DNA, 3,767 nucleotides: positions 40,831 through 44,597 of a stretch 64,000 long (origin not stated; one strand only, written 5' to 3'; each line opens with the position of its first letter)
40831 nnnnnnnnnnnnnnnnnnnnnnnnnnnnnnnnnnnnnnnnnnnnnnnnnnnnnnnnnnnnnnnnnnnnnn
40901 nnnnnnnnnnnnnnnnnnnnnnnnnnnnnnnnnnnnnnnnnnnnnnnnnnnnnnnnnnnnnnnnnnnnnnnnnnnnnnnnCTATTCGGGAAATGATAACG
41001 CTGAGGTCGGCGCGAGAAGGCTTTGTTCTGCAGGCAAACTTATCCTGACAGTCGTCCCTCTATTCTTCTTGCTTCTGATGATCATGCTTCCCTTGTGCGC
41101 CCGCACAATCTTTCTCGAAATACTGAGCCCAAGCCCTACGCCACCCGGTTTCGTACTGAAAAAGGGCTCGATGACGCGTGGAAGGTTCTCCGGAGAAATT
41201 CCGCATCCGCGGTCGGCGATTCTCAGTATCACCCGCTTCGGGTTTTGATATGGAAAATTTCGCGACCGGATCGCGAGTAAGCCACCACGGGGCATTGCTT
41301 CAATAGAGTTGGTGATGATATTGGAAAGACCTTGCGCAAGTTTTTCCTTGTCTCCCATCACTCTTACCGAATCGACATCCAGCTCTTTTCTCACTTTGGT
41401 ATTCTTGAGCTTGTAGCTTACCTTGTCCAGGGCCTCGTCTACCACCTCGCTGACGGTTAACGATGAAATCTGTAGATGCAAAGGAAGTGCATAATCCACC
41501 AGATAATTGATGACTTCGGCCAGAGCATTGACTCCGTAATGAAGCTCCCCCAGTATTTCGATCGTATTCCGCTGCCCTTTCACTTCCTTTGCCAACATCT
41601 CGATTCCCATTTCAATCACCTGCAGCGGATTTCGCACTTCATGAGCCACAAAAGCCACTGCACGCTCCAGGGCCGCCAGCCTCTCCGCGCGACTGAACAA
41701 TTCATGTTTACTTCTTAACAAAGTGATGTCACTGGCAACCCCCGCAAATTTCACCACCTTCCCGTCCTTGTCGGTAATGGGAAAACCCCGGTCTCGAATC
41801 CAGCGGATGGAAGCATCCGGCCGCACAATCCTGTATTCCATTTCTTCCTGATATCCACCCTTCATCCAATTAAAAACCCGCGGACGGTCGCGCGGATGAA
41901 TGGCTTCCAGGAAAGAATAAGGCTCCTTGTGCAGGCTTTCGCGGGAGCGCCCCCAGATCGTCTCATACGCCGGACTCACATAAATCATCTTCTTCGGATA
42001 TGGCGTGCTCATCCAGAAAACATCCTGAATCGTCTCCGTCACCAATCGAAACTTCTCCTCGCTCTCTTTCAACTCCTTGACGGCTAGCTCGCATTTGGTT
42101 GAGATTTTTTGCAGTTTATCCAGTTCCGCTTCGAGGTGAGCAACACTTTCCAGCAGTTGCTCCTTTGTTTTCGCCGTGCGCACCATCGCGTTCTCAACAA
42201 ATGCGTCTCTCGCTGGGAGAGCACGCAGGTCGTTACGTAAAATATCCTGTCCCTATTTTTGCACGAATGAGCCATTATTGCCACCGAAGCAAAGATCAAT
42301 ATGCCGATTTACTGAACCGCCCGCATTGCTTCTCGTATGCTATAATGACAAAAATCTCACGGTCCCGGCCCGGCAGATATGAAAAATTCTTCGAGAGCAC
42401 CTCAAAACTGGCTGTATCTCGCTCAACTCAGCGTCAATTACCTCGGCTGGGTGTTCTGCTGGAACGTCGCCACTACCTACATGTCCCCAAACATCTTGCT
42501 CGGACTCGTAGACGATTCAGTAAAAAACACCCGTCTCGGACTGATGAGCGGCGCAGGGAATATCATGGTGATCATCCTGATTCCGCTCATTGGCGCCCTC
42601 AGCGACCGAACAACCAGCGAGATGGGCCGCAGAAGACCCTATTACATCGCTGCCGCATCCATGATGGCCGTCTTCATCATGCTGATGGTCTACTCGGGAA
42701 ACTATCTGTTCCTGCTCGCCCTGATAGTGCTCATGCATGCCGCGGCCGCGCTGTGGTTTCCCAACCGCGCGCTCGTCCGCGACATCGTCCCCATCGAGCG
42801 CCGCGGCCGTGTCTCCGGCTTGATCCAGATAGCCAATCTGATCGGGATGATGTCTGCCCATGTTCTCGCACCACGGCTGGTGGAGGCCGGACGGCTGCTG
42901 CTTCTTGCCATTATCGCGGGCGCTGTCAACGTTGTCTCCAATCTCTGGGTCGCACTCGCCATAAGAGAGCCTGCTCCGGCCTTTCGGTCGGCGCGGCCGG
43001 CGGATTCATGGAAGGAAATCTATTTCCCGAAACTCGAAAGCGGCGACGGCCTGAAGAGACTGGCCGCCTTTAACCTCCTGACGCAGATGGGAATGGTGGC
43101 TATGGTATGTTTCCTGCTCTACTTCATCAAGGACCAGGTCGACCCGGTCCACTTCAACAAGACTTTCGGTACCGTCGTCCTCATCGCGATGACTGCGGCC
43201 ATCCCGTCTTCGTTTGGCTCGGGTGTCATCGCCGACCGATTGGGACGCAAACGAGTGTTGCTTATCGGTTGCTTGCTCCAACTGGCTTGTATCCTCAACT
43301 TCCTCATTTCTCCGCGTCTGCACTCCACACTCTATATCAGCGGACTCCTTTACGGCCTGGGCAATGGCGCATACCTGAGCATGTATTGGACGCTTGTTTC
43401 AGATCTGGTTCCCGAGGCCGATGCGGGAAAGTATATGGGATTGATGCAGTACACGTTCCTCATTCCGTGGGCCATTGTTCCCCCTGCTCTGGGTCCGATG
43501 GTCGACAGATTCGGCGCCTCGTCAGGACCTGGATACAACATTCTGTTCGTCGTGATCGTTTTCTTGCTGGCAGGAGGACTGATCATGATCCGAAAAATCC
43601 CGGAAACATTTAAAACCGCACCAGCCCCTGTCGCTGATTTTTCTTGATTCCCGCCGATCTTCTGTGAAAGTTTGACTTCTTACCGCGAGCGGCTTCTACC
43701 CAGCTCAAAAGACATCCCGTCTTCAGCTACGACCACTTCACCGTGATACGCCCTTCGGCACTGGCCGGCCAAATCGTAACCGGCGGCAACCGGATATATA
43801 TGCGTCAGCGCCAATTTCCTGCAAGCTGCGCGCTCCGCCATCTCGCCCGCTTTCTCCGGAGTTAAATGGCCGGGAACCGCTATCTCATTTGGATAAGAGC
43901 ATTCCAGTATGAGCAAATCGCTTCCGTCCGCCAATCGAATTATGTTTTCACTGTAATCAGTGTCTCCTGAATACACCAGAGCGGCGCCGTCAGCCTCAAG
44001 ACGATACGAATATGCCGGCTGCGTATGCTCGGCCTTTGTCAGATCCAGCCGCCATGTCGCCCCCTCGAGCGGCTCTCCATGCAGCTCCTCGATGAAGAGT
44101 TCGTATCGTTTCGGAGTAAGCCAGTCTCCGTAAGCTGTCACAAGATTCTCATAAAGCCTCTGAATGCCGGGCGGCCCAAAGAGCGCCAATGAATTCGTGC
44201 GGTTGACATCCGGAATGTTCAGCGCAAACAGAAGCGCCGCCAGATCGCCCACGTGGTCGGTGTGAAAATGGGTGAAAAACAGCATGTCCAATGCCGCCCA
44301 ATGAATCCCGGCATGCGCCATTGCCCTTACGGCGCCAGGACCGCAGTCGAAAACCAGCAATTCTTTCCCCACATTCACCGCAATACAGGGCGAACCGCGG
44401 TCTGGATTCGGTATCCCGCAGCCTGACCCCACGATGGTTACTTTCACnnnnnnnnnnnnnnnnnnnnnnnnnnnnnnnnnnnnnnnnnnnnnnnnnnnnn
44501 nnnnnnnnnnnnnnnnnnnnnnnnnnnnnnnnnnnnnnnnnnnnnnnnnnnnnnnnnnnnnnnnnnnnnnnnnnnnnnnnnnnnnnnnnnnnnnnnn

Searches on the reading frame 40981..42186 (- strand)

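Call 27: search_protein_families(library=pfam, proteins=[window:40981-42186:-], max_evalue=0.00001)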
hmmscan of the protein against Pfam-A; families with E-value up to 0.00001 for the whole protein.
window:40981-42186:- (401 aa): 3 families
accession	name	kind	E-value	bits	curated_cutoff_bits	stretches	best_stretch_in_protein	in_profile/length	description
PF02518.31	HATPase_c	-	2.1e-24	86.5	26.4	1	278-387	1-110/111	Histidine kinase-, DNA gyrase B-, and HSP90-like ATPase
PF08447.18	PAS_3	-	3.9e-18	65.9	25.6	1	68-151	2-89/89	PAS fold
PF13426.13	PAS_9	-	4.8e-06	27.2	27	1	66-155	12-102/103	PAS domain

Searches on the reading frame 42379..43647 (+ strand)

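Call 27: search_protein_families(library=pfam, proteins=[window:42379-43647:+], max_evalue=0.00001)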
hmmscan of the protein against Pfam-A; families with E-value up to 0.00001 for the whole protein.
window:42379-43647:+ (422 aa): 2 families
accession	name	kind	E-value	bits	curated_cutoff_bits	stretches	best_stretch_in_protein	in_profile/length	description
PF07690.21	MFS_1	-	7e-46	157.2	33.4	2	43-368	23-347/347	Major Facilitator Superfamily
PF13347.12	MFS_2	-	6.4e-17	61.6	27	1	47-344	29-343/427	MFS/sugar transport protein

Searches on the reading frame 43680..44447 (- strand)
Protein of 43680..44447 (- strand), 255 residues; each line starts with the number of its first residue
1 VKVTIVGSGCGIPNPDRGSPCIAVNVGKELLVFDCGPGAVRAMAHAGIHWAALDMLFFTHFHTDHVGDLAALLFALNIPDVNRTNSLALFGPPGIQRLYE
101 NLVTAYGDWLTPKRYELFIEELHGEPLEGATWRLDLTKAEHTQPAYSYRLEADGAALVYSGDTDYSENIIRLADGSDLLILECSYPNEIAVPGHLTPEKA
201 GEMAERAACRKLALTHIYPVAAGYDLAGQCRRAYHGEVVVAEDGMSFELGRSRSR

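Call 27: search_protein_families(library=pfam, proteins=[window:43680-44447:-], max_evalue=0.00001)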
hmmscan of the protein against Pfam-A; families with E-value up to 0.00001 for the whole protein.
window:43680-44447:- (255 aa): 2 families
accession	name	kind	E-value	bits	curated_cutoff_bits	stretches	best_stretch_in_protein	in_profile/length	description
PF12706.13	Lactamase_B_2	-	2.8e-18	66.7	27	1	32-217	4-200/200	Beta-lactamase superfamily domain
PF00753.33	Lactamase_B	-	1.3e-14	55.1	22.7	1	17-177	4-162/196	Metallo-beta-lactamase superfamily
